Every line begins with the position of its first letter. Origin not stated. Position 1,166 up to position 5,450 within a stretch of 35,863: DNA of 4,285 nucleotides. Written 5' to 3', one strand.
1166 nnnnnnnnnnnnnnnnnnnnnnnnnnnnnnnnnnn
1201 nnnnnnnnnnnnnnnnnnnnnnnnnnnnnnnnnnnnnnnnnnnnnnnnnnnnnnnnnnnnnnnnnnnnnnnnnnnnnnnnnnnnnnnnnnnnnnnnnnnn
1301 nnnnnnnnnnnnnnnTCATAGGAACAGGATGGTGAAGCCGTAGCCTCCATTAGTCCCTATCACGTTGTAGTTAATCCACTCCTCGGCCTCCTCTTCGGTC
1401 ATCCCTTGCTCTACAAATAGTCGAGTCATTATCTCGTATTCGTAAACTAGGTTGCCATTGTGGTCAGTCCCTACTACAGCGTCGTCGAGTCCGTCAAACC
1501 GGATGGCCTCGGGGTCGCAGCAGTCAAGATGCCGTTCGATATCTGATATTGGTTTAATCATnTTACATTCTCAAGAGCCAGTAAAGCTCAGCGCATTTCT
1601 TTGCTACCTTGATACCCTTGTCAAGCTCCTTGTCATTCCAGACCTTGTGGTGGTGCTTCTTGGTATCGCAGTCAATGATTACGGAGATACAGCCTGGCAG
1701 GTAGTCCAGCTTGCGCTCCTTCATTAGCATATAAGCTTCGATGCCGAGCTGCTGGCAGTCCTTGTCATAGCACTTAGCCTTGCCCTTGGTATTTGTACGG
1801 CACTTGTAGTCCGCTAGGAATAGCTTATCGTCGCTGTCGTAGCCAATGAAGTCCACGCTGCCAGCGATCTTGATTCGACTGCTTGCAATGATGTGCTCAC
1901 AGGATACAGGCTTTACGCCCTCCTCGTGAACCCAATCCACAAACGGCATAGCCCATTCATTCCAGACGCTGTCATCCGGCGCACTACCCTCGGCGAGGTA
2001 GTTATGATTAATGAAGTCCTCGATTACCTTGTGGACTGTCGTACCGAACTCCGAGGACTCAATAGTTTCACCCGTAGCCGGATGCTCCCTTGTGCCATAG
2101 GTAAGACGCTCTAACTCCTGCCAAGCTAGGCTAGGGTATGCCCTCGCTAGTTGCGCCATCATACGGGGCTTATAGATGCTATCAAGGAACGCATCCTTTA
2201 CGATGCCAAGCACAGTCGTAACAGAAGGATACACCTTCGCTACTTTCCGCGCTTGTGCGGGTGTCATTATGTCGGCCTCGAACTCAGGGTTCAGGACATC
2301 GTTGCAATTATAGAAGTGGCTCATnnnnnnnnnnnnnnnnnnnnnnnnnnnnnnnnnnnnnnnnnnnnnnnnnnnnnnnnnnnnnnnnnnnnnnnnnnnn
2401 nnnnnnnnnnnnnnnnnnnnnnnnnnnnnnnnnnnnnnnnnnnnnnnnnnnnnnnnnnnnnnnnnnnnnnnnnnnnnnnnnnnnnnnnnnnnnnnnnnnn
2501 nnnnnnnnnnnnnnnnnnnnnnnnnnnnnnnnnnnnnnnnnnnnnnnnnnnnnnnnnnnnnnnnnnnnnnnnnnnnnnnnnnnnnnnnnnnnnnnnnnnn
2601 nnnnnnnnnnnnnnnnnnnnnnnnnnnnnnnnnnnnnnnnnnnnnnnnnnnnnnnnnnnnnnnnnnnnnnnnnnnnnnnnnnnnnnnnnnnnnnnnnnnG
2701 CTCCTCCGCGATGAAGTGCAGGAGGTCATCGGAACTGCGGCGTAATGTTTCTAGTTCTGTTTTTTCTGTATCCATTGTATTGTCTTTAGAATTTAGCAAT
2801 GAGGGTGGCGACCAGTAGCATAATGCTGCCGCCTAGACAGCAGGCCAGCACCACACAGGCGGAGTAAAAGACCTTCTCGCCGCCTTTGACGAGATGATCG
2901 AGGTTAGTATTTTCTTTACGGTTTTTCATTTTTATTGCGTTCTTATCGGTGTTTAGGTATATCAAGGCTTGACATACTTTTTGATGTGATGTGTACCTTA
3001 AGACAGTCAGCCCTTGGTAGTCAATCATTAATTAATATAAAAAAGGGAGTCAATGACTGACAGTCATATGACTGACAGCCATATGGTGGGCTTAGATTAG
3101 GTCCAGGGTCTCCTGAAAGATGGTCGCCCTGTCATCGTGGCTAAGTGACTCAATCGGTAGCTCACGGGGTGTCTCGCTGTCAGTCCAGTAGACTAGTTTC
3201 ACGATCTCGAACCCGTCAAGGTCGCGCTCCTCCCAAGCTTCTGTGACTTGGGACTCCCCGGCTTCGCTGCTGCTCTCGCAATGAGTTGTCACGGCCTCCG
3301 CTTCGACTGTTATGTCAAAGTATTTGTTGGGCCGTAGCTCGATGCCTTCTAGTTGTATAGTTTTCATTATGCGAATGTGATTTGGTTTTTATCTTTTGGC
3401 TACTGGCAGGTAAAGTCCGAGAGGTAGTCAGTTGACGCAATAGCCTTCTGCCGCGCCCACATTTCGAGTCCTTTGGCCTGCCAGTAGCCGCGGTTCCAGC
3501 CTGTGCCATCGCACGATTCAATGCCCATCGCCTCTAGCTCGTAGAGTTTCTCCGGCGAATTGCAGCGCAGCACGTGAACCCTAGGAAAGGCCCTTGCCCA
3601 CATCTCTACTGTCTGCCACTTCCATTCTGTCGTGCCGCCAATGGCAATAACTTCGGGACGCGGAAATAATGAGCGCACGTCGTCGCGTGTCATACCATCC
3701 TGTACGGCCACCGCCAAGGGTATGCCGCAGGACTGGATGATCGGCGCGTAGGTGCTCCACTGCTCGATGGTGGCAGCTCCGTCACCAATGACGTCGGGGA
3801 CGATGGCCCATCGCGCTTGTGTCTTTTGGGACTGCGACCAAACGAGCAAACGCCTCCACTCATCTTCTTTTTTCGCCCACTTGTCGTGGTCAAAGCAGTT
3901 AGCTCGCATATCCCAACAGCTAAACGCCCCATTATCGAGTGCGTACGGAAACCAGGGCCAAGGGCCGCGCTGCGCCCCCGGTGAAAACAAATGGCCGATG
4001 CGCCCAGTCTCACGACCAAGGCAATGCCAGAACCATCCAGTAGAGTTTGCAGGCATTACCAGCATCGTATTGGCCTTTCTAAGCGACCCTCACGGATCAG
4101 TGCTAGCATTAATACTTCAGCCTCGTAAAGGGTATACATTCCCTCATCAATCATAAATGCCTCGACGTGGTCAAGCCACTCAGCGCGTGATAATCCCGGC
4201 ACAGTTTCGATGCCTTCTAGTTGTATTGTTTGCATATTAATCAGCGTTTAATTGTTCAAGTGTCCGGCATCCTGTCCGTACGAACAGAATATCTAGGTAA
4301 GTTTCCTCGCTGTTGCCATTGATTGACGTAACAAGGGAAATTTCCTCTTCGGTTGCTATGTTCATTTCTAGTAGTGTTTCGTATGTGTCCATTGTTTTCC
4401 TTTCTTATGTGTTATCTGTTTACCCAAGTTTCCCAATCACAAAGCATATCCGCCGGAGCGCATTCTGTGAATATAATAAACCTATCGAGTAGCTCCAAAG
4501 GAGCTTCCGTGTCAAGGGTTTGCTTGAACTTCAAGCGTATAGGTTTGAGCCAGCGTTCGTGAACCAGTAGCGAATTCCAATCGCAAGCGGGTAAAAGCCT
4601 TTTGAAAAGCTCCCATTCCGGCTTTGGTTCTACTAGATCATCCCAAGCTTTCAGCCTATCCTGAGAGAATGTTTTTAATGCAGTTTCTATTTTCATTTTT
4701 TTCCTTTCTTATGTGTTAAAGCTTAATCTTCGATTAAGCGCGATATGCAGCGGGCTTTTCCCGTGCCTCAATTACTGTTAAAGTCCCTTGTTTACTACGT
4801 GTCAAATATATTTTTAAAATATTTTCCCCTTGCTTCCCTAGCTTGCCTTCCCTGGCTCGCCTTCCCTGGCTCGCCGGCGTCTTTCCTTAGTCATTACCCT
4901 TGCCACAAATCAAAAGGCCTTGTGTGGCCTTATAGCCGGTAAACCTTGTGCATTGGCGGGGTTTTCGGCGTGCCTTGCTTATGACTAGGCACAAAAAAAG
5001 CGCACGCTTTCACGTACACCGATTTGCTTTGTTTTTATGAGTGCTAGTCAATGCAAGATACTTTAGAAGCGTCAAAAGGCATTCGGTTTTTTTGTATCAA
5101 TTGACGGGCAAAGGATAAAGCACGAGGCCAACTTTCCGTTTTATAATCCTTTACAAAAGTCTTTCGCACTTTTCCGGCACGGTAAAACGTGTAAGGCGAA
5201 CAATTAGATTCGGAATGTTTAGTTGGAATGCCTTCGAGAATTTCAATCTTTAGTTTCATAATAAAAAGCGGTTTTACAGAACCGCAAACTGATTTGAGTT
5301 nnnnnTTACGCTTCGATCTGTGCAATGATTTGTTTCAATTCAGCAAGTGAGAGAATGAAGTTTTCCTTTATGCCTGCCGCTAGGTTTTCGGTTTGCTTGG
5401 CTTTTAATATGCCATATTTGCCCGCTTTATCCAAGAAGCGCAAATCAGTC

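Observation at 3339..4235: DpdA-like gene cassette bracketed by a 29-bp direct repeat that encodes a shared N-terminus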

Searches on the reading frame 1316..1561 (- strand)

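Call 36: search_protein_families(library=phrogs, proteins=[window:1316-1561:-], max_evalue=0.001)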
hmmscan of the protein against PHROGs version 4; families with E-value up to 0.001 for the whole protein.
window:1316-1561:- (81 aa): 1 family
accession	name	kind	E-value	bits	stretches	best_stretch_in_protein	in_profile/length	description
phrog_13182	-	unknown function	4.1e-10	40.8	1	18-71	84-141/166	-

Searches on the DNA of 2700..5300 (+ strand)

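Call 6: search_dna_similar(query=window:2700-5300:+, collection=phages, mode=distant, max_rows=30)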
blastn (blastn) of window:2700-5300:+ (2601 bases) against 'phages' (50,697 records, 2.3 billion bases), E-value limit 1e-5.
No match.
